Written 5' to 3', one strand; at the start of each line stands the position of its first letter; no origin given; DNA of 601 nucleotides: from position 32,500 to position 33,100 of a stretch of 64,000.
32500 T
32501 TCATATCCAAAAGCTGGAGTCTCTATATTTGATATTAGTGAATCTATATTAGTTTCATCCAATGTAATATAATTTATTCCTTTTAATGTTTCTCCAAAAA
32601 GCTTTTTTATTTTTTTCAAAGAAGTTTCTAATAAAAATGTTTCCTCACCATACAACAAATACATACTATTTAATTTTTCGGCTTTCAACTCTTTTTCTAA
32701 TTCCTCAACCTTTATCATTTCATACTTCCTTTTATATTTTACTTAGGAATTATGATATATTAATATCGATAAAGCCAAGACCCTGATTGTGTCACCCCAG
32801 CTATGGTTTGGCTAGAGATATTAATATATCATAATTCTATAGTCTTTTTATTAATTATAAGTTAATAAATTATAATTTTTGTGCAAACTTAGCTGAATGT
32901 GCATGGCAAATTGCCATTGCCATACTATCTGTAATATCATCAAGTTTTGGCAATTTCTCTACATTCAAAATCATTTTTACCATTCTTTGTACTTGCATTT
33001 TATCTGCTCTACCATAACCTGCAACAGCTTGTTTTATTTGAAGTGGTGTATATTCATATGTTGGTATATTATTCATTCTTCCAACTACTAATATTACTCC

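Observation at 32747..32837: Unclassified structured palindromic element (copy 1): a conserved 49-nt core clamped by a perfect 21-bp stem between ruvC and holA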

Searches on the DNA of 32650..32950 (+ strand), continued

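Call 45: search_with_rna_model(model_id=R1, sources=[L090, L091, L092, L093, L095, L096, L097, L098, L099, L100, L101, L102, L103, L104, L105, L106, L107, L108, L109, L110, L111, L112, L113, L114, L115, L116, L117, L118, L119, L120, L121, L122, L123, L124, L125, L126, L127, L128, L129, L130, L131, L132, L133, L134, L135, L136, L137, L138, L139, L140, L141, L142, L143, L144, L145, L146, L147, L148, L149, L150, L151, L152, L153, L154, L155, L156, L157, L158, L159, L160, L161, L162, L163, L164, L165, L166, L167, L168, L169, L170, L171, L172, L173, L174, L175, window], max_evalue=9e-10, make_alignment=true)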
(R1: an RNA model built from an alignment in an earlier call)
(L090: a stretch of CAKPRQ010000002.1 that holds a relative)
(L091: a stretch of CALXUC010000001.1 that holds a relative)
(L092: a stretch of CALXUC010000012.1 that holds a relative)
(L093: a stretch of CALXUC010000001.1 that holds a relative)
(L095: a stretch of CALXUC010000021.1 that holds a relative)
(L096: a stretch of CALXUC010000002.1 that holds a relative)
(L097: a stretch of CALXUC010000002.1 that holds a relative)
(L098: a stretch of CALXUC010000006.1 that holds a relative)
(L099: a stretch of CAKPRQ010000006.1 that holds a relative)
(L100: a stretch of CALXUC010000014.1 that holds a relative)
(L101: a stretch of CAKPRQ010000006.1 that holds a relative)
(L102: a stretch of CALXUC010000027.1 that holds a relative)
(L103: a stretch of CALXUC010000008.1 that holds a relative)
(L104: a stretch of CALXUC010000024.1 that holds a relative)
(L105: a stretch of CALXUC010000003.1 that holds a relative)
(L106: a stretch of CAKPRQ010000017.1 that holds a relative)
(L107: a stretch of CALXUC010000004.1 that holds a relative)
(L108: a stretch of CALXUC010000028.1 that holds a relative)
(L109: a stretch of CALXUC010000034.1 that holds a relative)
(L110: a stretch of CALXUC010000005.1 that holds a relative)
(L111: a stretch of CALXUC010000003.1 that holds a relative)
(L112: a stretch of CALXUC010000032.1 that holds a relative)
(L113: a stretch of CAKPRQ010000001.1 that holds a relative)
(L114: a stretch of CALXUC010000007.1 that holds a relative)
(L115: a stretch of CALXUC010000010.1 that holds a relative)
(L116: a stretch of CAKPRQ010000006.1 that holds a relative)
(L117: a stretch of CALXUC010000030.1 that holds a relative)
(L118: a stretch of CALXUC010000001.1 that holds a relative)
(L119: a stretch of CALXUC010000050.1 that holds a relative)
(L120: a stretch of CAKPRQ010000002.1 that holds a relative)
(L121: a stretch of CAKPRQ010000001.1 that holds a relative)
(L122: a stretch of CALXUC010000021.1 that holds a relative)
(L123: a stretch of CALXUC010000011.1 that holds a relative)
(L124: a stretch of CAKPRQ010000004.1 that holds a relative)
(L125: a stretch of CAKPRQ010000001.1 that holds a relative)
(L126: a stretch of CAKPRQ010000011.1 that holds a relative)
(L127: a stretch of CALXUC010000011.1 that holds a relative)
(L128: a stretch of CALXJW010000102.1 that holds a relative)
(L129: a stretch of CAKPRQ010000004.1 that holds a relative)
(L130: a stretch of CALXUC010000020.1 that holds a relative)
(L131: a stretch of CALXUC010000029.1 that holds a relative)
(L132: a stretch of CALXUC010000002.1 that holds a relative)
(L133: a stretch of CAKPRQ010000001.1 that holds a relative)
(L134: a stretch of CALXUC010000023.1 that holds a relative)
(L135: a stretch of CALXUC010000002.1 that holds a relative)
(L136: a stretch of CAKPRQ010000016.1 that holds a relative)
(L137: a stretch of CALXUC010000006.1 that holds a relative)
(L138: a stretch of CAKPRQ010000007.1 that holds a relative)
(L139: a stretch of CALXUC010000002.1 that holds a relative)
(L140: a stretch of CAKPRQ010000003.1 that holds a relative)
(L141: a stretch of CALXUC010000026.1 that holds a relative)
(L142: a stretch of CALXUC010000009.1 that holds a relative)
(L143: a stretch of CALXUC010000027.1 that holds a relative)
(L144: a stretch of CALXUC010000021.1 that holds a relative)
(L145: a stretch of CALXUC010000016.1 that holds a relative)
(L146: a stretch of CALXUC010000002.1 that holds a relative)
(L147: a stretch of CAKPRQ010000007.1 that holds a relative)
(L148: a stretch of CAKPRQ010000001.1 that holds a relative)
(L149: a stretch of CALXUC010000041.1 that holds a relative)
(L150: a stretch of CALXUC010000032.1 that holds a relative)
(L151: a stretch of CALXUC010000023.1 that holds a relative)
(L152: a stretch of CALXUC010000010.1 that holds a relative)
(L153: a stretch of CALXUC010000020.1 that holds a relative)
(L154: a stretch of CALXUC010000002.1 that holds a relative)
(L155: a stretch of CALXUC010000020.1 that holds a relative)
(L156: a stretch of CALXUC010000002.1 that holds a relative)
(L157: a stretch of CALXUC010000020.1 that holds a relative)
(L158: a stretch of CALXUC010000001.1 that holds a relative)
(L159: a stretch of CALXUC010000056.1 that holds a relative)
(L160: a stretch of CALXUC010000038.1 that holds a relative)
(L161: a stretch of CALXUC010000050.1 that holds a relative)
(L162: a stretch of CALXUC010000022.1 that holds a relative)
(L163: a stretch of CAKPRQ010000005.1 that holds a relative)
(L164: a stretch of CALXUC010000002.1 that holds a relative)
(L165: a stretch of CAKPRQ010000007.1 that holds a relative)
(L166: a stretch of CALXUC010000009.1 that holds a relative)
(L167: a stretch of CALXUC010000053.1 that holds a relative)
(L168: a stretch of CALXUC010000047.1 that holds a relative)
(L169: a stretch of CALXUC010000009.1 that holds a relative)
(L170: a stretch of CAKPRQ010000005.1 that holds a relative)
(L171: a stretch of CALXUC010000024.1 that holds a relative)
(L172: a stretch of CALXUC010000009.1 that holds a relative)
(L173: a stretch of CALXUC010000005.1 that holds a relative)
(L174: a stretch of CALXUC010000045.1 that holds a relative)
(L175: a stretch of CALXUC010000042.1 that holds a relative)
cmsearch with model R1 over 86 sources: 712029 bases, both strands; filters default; matches with E-value up to 9e-10: 133.
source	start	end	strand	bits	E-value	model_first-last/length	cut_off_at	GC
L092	1710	1816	-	124.7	1.2e-23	1-107/107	no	0.36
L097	4798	4904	-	124.3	1.4e-23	1-107/107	no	0.34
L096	6125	6231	-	124.3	1.5e-23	1-107/107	no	0.35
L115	1573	1679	-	121.5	6e-23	1-107/107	no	0.3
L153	1116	1222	-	120.9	8.1e-23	1-107/107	no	0.31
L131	5597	5703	+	120.2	1.2e-22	1-107/107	no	0.31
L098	2137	2243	+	119.6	1.6e-22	1-107/107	no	0.3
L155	5857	5963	-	119.2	1.9e-22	1-107/107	no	0.31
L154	6284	6390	-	118.9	2.2e-22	1-107/107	no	0.32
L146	3426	3532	+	118.3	3e-22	1-107/107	no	0.3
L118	6956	7062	+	118.2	3.2e-22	1-107/107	no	0.3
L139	3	109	+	118.1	3.3e-22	1-107/107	no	0.34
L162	6230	6336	+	118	3.5e-22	1-107/107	no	0.34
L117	2053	2159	+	117.8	3.9e-22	1-107/107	no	0.36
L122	1576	1682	-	117.7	4.1e-22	1-107/107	no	0.31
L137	4144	4250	+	117.7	4.2e-22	1-107/107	no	0.33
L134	3232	3338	+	117.5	4.5e-22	1-107/107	no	0.31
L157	3054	3160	+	117.1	5.6e-22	1-107/107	no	0.34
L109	7091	7197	+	117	5.7e-22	1-107/107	no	0.32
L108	370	476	+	116.8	6.5e-22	1-107/107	no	0.35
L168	688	794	-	116.1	9.2e-22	1-107/107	no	0.32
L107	2226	2332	-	116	9.5e-22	1-107/107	no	0.34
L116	4643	4749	+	115.8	1.1e-21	1-107/107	no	0.31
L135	5915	6021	+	115.7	1.1e-21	1-107/107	no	0.32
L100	3017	3123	-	115.4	1.3e-21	1-107/107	no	0.31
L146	2731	2837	-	115.3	1.4e-21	1-107/107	no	0.3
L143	4280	4386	+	115.3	1.4e-21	1-107/107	no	0.33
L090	2925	3031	+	115.2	1.4e-21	1-107/107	no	0.35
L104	3207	3313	-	115.1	1.5e-21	1-107/107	no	0.32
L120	2690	2796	+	114.7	1.8e-21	1-107/107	no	0.33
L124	4823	4929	+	114.4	2.2e-21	1-107/107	no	0.29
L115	3558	3664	+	113.6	3.3e-21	1-107/107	no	0.33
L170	3116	3223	-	113.5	3.5e-21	1-107/107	no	0.29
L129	2992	3098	+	113.4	3.7e-21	1-107/107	no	0.3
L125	466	572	-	113.3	3.8e-21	1-107/107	no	0.33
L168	1899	2005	-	112.8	4.9e-21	1-107/107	no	0.32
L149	330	436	+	112.3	6.2e-21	1-107/107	no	0.3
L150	5717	5823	-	111.8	8e-21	1-107/107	no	0.3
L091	1903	2010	-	111.8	8.2e-21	1-107/107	no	0.36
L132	624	730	-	111.5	9.4e-21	1-107/107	no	0.29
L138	5718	5824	-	111.1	1.2e-20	1-107/107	no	0.31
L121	3740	3846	+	110.9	1.2e-20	1-107/107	no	0.31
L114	7402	7508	-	110.8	1.3e-20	1-107/107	no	0.29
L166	939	1045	-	110.7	1.4e-20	1-107/107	no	0.32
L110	4146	4252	+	110.7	1.4e-20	1-107/107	no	0.32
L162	3063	3169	+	110.7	1.4e-20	1-107/107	no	0.27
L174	5391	5497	+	110.6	1.5e-20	1-107/107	no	0.31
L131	2308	2414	+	110.4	1.7e-20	1-107/107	no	0.33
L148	2858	2964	-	110.3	1.7e-20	1-107/107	no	0.3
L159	3506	3612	-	110.2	1.8e-20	1-107/107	no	0.3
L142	5135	5241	-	109.9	2.2e-20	1-107/107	no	0.29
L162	4824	4930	+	109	3.3e-20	1-107/107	no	0.3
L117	5110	5216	-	109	3.4e-20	1-107/107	no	0.3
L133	4556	4661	+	108.6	4.1e-20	1-107/107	no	0.32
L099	6889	6995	+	108.5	4.4e-20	1-107/107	no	0.29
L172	7601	7707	-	107.8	6e-20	1-107/107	no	0.36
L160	2883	2989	+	107.7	6.6e-20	1-107/107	no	0.31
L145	1372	1479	+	107.3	8e-20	1-107/107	no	0.3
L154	3915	4020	+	107.3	8.1e-20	1-107/107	no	0.28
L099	1383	1489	+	107.3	8.1e-20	1-107/107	no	0.31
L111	5808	5914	-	106.7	1.1e-19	1-107/107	no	0.31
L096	1269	1375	+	106.4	1.3e-19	1-107/107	no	0.29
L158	3628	3735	-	106.4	1.3e-19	1-107/107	no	0.34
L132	4364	4471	+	105.3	2.2e-19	1-107/107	no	0.29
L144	3393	3499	+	105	2.6e-19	1-107/107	no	0.29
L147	3753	3858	+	104.6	3.2e-19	1-107/107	no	0.34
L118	2178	2285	+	104.4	3.4e-19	1-107/107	no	0.32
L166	7501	7607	-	104.4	3.5e-19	1-107/107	no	0.33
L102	5578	5684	-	104.3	3.6e-19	1-107/107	no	0.31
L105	121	227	+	104.3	3.7e-19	1-107/107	no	0.31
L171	7521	7628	-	104.2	3.9e-19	1-107/107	no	0.31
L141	7051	7156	-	104.1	4.1e-19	1-107/107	no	0.31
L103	1674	1780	-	103.9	4.4e-19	1-107/107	no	0.3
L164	1807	1913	+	103.1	6.7e-19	1-107/107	no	0.3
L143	3441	3547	-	103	6.9e-19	1-107/107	no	0.3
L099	6461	6567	+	103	7.1e-19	1-107/107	no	0.3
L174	3975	4081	-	102.5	9.1e-19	1-107/107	no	0.27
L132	1855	1961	+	102.3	9.9e-19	1-107/107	no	0.25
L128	2554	2660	-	101.9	1.2e-18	1-107/107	no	0.35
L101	4434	4539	+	101.6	1.4e-18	1-107/107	no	0.29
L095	1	92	+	101.6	1.4e-18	16-107/107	5'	0.38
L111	7021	7127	-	101.1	1.9e-18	1-107/107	no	0.3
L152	5346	5452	+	101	1.9e-18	1-107/107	no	0.32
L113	3006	3111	+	100.3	2.8e-18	1-107/107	no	0.3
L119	448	555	+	100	3.2e-18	1-107/107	no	0.31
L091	2106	2212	+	100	3.3e-18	1-107/107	no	0.26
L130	5853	5960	-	99.8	3.5e-18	1-107/107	no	0.31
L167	1947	2053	-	98.9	5.5e-18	1-107/107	no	0.3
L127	1328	1434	+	98.4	7.3e-18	1-107/107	no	0.33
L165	285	391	+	98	8.7e-18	1-107/107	no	0.32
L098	773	880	+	97.5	1.1e-17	1-107/107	no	0.31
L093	842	947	+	97.4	1.2e-17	1-107/107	no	0.34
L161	6584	6690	-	97.3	1.3e-17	1-107/107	no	0.33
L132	3660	3762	-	95.8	2.7e-17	1-107/107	no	0.33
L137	5700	5805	+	95.3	3.5e-17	1-107/107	no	0.32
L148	659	764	+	95.3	3.5e-17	1-107/107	no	0.31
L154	3796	3901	+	94.6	5e-17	1-107/107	no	0.26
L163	3202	3308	+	94.3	5.8e-17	1-107/107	no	0.3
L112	5424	5529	+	93.9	7.1e-17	1-107/107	no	0.3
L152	7278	7384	+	93.7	7.7e-17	1-107/107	no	0.29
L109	783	890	-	93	1.1e-16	1-107/107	no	0.31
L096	4222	4329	+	92.7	1.3e-16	1-107/107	no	0.28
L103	3367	3474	+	92.5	1.4e-16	1-107/107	no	0.31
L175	1810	1917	-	92.4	1.5e-16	1-107/107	no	0.31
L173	4004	4111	-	92.2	1.6e-16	1-107/107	no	0.31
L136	4826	4933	-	91.8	2e-16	1-107/107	no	0.31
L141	5820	5925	+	91.6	2.2e-16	1-107/107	no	0.29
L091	4008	4115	+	91.6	2.3e-16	1-107/107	no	0.31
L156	857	964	-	91.6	2.3e-16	1-107/107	no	0.29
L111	437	545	-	91.4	2.6e-16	1-107/107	no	0.23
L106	7056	7163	+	90.8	3.5e-16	1-107/107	no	0.31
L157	4648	4753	+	90.4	4.2e-16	1-107/107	no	0.28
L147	2332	2437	-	89.8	5.6e-16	1-107/107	no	0.28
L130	4493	4599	+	89.6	6.2e-16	1-107/107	no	0.31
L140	2765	2872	+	88.6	1e-15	1-107/107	no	0.31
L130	6013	6121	-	88.4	1.2e-15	1-107/107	no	0.23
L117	3802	3908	-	86.7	2.7e-15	1-107/107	no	0.29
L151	1003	1110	+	84.6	7.9e-15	1-107/107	no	0.28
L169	7016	7124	+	82.8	2e-14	1-107/107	no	0.25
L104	931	1039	-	81.8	3.2e-14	1-107/107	no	0.23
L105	631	739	+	81.7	3.4e-14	1-107/107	no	0.28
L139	5081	5189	+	81.6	3.5e-14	1-107/107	no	0.23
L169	2742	2849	-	81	4.9e-14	1-107/107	no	0.32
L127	79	187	+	78.3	1.9e-13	1-107/107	no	0.23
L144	5883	5991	+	76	6.2e-13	1-107/107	no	0.21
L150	3470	3578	-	75.8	6.9e-13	1-107/107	no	0.21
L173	4760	4868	+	74.1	1.6e-12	1-107/107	no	0.21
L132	6240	6348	+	70.6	9.3e-12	1-107/107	no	0.2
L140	4264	4369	-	66.8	6.4e-11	1-107/107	no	0.29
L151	1161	1269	+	63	4.3e-10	1-107/107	no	0.2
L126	6773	6874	-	61.7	8.6e-10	1-107/107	no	0.34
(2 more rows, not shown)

Alignment A3: 133 matches aligned to the model, 112 columns, each read 5' to 3' on its own strand. Consensus structure (alignment columns), stored with it:
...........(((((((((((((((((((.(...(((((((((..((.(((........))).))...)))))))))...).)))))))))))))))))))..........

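Call 65: search_with_rna_model(model_id=R1, source=window, filters=off, max_evalue=5)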
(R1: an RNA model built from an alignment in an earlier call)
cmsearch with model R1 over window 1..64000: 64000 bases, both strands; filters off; matches with E-value up to 5: 23.
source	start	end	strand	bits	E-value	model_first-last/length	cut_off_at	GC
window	61256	61363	+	108.4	4e-21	1-107/107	no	0.28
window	32738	32845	+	100.5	2.3e-19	1-107/107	no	0.31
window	61257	61364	-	46.4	1.8e-07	1-107/107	no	0.28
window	32739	32846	-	41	2.7e-06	1-107/107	no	0.31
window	25520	25600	-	29.4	0.00098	1-107/107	no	0.28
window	9152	9208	+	19.7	0.13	1-107/107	no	0.21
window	25520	25598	+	19.2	0.17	1-107/107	no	0.29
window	9153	9209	-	18.9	0.2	1-107/107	no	0.19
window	42916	42965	-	17.6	0.39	1-107/107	no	0.22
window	31273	31349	-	17.4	0.43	1-107/107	no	0.19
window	21202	21256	+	16.3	0.74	1-107/107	no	0.2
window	42915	42964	+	15.4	1.2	1-107/107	no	0.22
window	48853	48937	-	15.3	1.2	1-107/107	no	0.28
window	62332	62378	-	15.2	1.3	1-107/107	no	0.15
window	40160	40207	+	14.6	1.7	1-107/107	no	0.33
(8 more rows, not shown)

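Call 66: search_with_rna_model(model_id=R1, sources=[L003, L005], max_evalue=1)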
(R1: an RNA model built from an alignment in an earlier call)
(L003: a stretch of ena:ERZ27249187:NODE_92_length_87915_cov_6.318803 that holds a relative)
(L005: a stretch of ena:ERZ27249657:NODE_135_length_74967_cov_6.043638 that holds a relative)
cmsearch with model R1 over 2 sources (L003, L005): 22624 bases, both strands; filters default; matches with E-value up to 1: 4.
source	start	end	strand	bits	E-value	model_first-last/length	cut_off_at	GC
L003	5824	5931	-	108.5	1.4e-21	1-107/107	no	0.28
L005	3428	3535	-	108.5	1.4e-21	1-107/107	no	0.28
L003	5823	5930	+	46.4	6.2e-08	1-107/107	no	0.28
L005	3427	3534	+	46.4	6.2e-08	1-107/107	no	0.28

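Call 80: search_with_rna_model(model_id=R1, sources=[L214, L215, L216, L217, L218, L219], max_evalue=1)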
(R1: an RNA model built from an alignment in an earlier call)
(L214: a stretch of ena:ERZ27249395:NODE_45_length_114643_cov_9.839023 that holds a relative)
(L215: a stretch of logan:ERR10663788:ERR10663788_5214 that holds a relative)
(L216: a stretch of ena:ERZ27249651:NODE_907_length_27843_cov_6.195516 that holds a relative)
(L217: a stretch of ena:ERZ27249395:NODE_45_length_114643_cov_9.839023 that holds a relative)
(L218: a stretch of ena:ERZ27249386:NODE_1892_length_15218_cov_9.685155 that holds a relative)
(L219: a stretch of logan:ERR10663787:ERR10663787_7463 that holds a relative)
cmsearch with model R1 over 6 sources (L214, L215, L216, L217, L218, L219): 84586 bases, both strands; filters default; matches with E-value up to 1: 7.
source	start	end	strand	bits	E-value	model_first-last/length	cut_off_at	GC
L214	10891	10998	-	108.5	5.2e-21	1-107/107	no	0.28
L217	14113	14220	+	50.9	2.4e-08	1-107/107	no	0.19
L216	14114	14221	-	49.2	5.7e-08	1-107/107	no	0.19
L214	10890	10997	+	46.4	2.3e-07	1-107/107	no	0.28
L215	3350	3408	-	43.7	9.4e-07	49-107/107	5'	0.31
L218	14113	14198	+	29.9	0.001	1-85/107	3'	0.21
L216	14117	14220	+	19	0.25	1-107/107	no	0.19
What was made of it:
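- On MITE (non-autonomous DNA transposon): The window species has 3 copies in about 90 kb (calls 65, 80).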

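Call 96: search_with_rna_model(model_id=R1, sources=[L176, L177, L178, L179, L180, L181, L182, L183, L184, L185, L186, L187, L188, L189, L190, L191, L192, L193, L194, L195, L196, L197, L198, L199, L200, L201, L202, L203, L204, L205, L206, L207, L208, L209, L210, L211, L212, L213], max_evalue=1e-10, make_alignment=true)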
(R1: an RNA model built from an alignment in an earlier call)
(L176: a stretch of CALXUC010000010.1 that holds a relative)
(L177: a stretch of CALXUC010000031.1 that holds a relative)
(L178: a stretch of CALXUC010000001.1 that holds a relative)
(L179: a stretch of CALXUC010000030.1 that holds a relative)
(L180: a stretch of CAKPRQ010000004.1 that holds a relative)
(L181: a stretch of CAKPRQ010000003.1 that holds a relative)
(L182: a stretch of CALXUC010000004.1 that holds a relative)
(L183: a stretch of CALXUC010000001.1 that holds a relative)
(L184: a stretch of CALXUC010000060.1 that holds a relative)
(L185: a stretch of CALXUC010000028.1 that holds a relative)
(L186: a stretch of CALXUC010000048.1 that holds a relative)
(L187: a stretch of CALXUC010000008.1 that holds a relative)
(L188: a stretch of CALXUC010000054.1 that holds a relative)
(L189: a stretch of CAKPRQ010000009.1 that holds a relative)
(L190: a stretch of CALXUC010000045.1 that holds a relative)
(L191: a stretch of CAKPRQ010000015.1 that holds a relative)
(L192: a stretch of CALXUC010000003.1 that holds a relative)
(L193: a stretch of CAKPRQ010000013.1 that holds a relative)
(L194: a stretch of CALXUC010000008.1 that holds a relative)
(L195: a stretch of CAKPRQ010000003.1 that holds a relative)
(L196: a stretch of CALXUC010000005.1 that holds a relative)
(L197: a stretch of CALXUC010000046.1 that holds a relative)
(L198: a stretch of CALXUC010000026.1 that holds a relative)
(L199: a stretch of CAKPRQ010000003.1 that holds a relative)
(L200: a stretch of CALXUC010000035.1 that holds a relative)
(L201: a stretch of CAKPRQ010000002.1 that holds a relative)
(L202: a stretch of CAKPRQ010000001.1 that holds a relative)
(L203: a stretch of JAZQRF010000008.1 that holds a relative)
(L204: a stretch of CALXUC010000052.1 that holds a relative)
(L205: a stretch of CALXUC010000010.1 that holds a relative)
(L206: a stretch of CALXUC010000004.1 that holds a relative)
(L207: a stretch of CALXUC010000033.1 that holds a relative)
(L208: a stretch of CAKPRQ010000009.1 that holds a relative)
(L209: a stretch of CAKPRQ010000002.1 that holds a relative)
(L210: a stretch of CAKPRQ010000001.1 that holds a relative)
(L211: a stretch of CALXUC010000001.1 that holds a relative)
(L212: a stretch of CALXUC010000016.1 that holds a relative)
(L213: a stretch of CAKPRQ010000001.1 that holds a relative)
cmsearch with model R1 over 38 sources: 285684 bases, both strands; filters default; matches with E-value up to 1e-10: 54.
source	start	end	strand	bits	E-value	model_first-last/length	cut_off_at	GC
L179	570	676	+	119.1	8.3e-23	1-107/107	no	0.29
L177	986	1092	+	118.2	1.3e-22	1-107/107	no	0.32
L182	7772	7878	+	117.4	1.9e-22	1-107/107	no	0.32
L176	2523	2629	+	116.8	2.6e-22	1-107/107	no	0.34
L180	3915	4021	+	116.5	3e-22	1-107/107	no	0.31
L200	1185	1291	+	116.3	3.3e-22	1-107/107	no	0.34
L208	4479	4585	+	115.6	4.7e-22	1-107/107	no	0.31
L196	7801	7907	-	114.9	6.8e-22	1-107/107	no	0.33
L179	5471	5577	-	114.6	8e-22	1-107/107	no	0.34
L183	2664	2770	-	114.2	9.5e-22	1-107/107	no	0.3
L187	2574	2680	+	113.4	1.5e-21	1-107/107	no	0.3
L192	5602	5708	+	112.9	1.8e-21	1-107/107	no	0.29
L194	1672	1778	-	112.9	1.9e-21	1-107/107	no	0.33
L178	7064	7170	-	112.9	1.9e-21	1-107/107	no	0.33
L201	5537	5643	+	112.4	2.4e-21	1-107/107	no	0.34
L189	3319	3425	+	112.2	2.6e-21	1-107/107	no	0.31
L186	2676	2782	-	112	2.9e-21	1-107/107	no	0.3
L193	3210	3316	-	111.8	3.3e-21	1-107/107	no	0.33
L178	4720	4826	-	111.3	4.1e-21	1-107/107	no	0.27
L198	5358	5464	-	111.3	4.1e-21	1-107/107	no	0.34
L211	916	1022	+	111.1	4.6e-21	1-107/107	no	0.31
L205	4107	4213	+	111.1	4.8e-21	1-107/107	no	0.32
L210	1215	1321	-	111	4.8e-21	1-107/107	no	0.34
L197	2298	2404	+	109.5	1e-20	1-107/107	no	0.29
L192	2053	2159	-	109.4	1.1e-20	1-107/107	no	0.28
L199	3867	3973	+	108.8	1.5e-20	1-107/107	no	0.28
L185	1356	1462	-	108.7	1.6e-20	1-107/107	no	0.31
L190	4589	4694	-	108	2.3e-20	1-107/107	no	0.29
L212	3568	3674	-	107.3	3.2e-20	1-107/107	no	0.31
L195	7809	7915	+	106.9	3.9e-20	1-107/107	no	0.31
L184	2688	2794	-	105.8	7e-20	1-107/107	no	0.28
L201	2446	2552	-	105.5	8e-20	1-107/107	no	0.29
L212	7840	7946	-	104.8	1.1e-19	1-107/107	no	0.31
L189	4919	5025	-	102.7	3.3e-19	1-107/107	no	0.29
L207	2286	2392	-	101.8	5.1e-19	1-107/107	no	0.29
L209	6471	6577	+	101.3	6.7e-19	1-107/107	no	0.34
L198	7626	7733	-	99.6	1.6e-18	1-107/107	no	0.31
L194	3952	4057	+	97.2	5.3e-18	1-107/107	no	0.26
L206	6321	6428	-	94.7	1.9e-17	1-107/107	no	0.33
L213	3590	3697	-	94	2.7e-17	1-107/107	no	0.3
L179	4427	4534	+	93.8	3e-17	1-107/107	no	0.33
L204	1979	2085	+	89.2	3.1e-16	1-107/107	no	0.31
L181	4174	4281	+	89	3.3e-16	1-107/107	no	0.32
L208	442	548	+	87.8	6.1e-16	1-107/107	no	0.3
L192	6068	6175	+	86.6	1.1e-15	1-107/107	no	0.31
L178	7592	7699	-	84.9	2.8e-15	1-107/107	no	0.3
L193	4654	4759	-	79.2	4.9e-14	1-107/107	no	0.25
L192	3517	3624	+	76.4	2e-13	1-107/107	no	0.24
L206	201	309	+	75.5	3.2e-13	1-107/107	no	0.22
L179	1237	1345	+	75.2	3.6e-13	1-107/107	no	0.22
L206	7436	7544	+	69.5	6.6e-12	1-107/107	no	0.19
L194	6983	7070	-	68.4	1.1e-11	12-97/107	no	0.24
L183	4478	4586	-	68.3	1.2e-11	1-107/107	no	0.19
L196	7800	7906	+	65.2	5.9e-11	1-107/107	no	0.33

Alignment A4: 54 matches aligned to the model, 111 columns, each read 5' to 3' on its own strand. Consensus structure (alignment columns), stored with it:
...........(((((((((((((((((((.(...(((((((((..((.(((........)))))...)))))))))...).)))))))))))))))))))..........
